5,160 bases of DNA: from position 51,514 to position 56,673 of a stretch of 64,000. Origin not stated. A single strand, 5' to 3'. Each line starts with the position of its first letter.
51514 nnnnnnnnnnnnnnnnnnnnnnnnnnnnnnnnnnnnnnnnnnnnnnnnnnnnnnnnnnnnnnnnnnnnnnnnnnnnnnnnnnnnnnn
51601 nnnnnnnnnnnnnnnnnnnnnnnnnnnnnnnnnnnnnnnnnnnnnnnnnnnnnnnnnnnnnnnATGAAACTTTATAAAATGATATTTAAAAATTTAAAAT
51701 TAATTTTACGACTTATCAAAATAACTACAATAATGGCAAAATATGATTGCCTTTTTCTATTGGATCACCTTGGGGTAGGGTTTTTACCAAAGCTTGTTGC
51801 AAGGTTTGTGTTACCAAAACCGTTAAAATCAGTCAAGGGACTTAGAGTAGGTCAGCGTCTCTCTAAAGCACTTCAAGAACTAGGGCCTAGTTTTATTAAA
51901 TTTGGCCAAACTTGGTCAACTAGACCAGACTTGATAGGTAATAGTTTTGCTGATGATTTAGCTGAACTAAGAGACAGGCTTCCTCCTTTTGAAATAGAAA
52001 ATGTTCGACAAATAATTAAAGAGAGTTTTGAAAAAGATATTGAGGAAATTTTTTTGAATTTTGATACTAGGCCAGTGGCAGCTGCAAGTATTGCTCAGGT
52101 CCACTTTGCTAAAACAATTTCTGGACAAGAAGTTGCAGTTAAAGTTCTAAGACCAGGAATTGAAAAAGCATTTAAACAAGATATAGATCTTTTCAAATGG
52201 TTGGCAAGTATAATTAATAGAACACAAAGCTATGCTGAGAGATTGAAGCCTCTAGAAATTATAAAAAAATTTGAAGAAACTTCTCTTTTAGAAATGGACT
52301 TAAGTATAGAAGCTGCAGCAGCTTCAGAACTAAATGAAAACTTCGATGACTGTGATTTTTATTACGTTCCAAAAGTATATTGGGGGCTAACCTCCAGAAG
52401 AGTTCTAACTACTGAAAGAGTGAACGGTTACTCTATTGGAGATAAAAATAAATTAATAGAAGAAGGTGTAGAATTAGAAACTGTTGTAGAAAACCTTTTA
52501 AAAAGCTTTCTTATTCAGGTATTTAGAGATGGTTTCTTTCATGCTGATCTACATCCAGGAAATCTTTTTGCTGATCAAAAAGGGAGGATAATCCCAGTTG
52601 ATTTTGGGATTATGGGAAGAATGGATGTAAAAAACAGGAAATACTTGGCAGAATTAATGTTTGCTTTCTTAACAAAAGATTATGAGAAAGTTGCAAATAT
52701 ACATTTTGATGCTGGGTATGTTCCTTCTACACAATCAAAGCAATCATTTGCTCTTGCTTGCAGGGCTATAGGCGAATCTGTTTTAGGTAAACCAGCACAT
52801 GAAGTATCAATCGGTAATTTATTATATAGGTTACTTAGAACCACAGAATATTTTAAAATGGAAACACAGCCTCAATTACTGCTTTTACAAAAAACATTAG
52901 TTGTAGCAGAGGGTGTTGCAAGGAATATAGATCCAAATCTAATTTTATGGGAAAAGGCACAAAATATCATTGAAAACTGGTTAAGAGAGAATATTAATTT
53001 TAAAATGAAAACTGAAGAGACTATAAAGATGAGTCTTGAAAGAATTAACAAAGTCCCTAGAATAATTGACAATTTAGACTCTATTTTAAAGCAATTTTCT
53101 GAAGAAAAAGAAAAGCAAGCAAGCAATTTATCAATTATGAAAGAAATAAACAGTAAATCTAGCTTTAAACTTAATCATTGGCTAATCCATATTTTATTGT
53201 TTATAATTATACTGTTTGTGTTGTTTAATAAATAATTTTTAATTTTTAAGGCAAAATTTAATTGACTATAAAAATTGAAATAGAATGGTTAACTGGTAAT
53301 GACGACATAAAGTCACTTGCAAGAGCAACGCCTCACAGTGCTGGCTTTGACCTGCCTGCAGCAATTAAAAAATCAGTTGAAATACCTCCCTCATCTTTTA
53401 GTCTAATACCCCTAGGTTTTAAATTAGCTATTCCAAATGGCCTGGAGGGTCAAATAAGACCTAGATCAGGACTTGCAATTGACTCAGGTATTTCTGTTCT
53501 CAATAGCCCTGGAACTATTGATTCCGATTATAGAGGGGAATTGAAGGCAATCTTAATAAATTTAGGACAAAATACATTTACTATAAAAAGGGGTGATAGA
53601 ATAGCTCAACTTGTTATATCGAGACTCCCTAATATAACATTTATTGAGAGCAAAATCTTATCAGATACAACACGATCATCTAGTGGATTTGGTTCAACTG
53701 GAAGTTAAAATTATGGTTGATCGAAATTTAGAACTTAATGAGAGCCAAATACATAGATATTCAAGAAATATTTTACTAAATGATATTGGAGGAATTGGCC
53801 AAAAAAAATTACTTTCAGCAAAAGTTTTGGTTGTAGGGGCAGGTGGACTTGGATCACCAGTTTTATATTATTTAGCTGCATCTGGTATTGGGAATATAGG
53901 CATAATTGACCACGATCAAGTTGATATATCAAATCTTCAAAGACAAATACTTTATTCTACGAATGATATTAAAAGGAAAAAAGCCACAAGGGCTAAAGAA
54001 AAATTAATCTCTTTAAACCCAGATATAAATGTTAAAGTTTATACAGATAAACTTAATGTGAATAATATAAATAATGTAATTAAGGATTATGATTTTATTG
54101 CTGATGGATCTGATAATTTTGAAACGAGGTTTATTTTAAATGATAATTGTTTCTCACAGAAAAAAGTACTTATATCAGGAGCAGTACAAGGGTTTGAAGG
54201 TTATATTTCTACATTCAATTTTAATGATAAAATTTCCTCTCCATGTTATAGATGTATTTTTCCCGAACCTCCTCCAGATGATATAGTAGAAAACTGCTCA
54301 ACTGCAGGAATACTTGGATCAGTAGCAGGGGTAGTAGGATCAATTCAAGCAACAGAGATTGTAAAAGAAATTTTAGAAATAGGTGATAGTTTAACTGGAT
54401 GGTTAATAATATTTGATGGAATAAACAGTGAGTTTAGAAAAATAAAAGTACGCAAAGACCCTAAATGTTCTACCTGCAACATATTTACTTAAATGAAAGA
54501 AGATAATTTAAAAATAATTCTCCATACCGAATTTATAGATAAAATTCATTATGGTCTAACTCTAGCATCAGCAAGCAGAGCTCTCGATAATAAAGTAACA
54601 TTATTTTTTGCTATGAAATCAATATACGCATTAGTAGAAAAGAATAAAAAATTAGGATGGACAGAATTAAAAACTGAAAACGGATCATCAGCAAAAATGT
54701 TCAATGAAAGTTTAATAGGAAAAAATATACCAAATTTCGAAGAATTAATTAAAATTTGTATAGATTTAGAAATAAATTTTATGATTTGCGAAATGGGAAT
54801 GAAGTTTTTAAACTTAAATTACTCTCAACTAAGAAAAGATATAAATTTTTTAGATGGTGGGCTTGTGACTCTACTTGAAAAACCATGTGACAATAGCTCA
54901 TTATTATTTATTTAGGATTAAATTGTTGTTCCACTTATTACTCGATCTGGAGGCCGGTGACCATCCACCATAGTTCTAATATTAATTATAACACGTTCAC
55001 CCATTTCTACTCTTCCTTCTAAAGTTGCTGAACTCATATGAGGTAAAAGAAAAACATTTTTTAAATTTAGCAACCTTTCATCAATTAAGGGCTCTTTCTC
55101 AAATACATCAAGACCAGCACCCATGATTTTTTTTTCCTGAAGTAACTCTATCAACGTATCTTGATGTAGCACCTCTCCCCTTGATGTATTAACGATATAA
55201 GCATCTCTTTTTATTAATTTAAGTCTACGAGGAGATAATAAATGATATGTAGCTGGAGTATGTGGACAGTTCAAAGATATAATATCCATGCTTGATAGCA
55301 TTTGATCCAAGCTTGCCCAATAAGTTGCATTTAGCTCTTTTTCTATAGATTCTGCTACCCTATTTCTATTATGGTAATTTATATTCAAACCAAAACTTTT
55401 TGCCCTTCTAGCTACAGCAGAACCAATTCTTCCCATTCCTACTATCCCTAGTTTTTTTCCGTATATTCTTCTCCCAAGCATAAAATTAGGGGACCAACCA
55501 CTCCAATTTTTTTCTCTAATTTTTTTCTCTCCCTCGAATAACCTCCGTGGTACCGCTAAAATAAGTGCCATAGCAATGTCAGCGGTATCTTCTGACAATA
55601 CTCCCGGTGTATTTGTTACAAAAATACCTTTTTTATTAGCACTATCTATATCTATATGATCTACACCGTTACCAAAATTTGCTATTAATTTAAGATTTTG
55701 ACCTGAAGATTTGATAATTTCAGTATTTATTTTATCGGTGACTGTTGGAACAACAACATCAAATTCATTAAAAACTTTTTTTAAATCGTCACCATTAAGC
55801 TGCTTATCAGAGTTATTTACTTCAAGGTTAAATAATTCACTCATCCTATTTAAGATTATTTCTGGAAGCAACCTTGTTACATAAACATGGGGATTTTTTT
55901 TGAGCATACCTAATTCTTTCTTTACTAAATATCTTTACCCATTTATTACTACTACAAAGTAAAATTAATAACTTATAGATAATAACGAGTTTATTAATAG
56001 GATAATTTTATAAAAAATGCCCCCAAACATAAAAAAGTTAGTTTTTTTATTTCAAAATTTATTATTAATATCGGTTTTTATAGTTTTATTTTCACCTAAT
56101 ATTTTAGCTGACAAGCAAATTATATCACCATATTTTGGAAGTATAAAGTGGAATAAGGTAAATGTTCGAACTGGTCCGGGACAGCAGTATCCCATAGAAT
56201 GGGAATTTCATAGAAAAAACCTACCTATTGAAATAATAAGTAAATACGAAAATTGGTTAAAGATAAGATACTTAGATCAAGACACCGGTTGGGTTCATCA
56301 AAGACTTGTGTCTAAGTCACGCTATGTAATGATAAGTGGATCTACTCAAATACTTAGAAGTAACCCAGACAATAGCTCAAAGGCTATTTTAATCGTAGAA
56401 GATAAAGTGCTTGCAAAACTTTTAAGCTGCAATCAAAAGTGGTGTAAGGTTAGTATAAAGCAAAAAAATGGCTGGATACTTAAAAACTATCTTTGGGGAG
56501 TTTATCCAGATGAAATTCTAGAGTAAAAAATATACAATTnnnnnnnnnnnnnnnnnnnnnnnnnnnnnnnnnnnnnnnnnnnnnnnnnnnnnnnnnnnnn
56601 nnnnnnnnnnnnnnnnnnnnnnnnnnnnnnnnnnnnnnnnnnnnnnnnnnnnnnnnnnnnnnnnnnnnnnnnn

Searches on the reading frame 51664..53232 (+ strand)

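Call 80: search_protein_families(library=pfam, proteins=[window:51664-53232:+], max_evalue=0.00001)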
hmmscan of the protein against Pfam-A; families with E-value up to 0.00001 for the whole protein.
window:51664-53232:+ (523 aa): 1 family
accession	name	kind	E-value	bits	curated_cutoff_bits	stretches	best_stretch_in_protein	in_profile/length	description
PF03109.22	ABC1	-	6e-79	265.1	22.9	1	102-346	2-243/244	ABC1 atypical kinase-like domain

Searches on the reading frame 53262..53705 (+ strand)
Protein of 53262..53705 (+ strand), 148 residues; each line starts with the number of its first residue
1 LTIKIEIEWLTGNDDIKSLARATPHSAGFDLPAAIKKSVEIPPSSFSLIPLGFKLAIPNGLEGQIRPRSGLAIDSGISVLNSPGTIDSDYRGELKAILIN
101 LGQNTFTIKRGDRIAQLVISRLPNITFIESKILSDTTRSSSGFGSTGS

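Call 81: search_protein_families(library=pfam, proteins=[window:53262-53705:+], max_evalue=0.00001)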
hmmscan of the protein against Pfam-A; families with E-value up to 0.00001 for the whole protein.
window:53262-53705:+ (148 aa): 2 families
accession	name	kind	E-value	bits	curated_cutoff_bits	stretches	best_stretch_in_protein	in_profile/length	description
PF00692.24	dUTPase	-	3.4e-29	101.7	22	1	16-147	3-129/129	dUTPase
PF22769.1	DCD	-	1.7e-09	38.3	27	1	37-121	69-152/153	dCTP deaminase-like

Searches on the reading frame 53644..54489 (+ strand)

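Call 81: search_protein_families(library=pfam, proteins=[window:53644-54489:+], max_evalue=0.00001)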
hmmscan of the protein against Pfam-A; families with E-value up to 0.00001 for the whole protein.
window:53644-54489:+ (282 aa): 1 family
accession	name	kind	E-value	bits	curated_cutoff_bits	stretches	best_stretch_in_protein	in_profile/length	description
PF00899.27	ThiF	-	8.4e-80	267.8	28.1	1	39-276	1-237/238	ThiF family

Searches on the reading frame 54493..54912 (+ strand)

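Call 81: search_protein_families(library=pfam, proteins=[window:54493-54912:+], max_evalue=0.00001)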
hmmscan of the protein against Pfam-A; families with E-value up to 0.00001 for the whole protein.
window:54493-54912:+ (140 aa): 1 family
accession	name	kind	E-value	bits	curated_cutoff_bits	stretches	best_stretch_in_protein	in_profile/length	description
PF13686.11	DrsE_2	-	3.4e-10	40.5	25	1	48-119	68-138/156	DsrE/DsrF/DrsH-like family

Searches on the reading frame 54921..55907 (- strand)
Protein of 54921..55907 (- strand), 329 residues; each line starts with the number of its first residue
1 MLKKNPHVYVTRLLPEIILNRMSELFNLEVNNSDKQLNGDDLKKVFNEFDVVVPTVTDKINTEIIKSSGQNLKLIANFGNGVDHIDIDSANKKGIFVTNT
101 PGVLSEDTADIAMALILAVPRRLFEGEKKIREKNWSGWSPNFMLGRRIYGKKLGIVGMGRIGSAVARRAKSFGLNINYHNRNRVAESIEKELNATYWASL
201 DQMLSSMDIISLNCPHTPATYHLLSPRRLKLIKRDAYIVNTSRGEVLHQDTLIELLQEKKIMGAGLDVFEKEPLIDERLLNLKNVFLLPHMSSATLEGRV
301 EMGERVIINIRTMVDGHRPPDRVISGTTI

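Call 81: search_protein_families(library=pfam, proteins=[window:54921-55907:-], max_evalue=0.00001)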
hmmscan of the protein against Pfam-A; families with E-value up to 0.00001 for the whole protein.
window:54921-55907:- (329 aa): 3 families
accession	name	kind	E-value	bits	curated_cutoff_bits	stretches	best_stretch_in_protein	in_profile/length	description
PF02826.25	2-Hacid_dh_C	-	1.7e-58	197.3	25.1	1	113-292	1-178/178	D-isomer specific 2-hydroxyacid dehydrogenase, NAD binding domain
PF00389.36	2-Hacid_dh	-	1e-26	93.7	24.6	1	16-323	9-133/134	D-isomer specific 2-hydroxyacid dehydrogenase, catalytic domain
PF03446.21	NAD_binding_2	-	4.3e-06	27.3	21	1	152-261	1-112/161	NAD binding domain of 6-phosphogluconate dehydrogenase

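Call 82: search_protein_families(library=ncbifam, proteins=[window:54921-55907:-], max_evalue=0.00001)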
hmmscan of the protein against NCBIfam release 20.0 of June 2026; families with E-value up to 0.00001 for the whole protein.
window:54921-55907:- (329 aa): 23 families
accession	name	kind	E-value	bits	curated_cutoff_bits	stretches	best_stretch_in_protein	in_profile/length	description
NF009714.1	PRK13243.1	equivalog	7.2e-93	311.5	455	1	5-323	2-322/332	glyoxylate reductase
TIGR01327.1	PGDH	equivalog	1e-66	225.8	454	1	28-318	21-305/525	phosphoglycerate dehydrogenase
NF011938.0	PRK15409.1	equivalog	5.2e-59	199.9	492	1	6-316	3-311/324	glyoxylate/hydroxypyruvate reductase GhrB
NF005750.0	PRK07574.1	equivalog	2.5e-47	161.8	329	1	32-307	74-352/386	NAD-dependent formate dehydrogenase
NF008759.0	PRK11790.1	equivalog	2.9e-46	158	404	1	29-311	35-314/410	phosphoglycerate dehydrogenase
NF006263.0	PRK08410.1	equivalog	3.9e-44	151.3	389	1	47-315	41-308/311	D-2-hydroxyacid dehydrogenase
NF005069.0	PRK06487.1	equivalog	2.7e-42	144.9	448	1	56-317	53-314/320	2-hydroxyacid dehydrogenase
NF041369.1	Dhydh_Halo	equivalog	9.5e-42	143.3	400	1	70-323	54-304/305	D-2-hydroxyacid dehydrogenase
NF001309.0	PRK00257.1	equivalog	5.6e-36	124.3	434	1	145-307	111-271/379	4-phosphoerythronate dehydrogenase PdxB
NF005387.0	PRK06932.1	equivalog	3.2e-34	118.3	492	1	50-314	46-310/314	2-hydroxyacid dehydrogenase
NF005027.0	PRK06436.1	equivalog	4.5e-34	117.9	261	1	66-317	41-283/303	2-hydroxyacid dehydrogenase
NF000492.1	vanH_gen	exception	5.2e-32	111.2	540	1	65-273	60-256/312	D-lactate dehydrogenase VanH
NF006374.0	PRK08605.1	subfamily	1.4e-27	96.7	356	1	20-272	18-266/332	D-lactate dehydrogenase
NF009127.0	PRK12480.1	equivalog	1.5e-27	96.5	579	1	25-272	23-264/330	D-lactate dehydrogenase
NF000128.1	vanH-Sc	exception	1.2e-24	87.1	650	1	75-273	90-276/337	D-lactate dehydrogenase VanH-Sc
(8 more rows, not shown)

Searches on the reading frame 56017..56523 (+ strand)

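Call 81: search_protein_families(library=pfam, proteins=[window:56017-56523:+], max_evalue=0.00001)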
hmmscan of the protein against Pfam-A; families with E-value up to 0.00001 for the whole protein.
window:56017-56523:+ (169 aa): 2 families
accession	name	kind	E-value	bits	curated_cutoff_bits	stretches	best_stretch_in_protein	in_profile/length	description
PF06347.19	SH3_4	-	7.5e-26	90.1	24.1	2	46-99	3-55/56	Bacterial SH3 domain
PF08239.17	SH3_3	-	1.7e-14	54.2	27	1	48-99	3-54/54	Bacterial SH3 domain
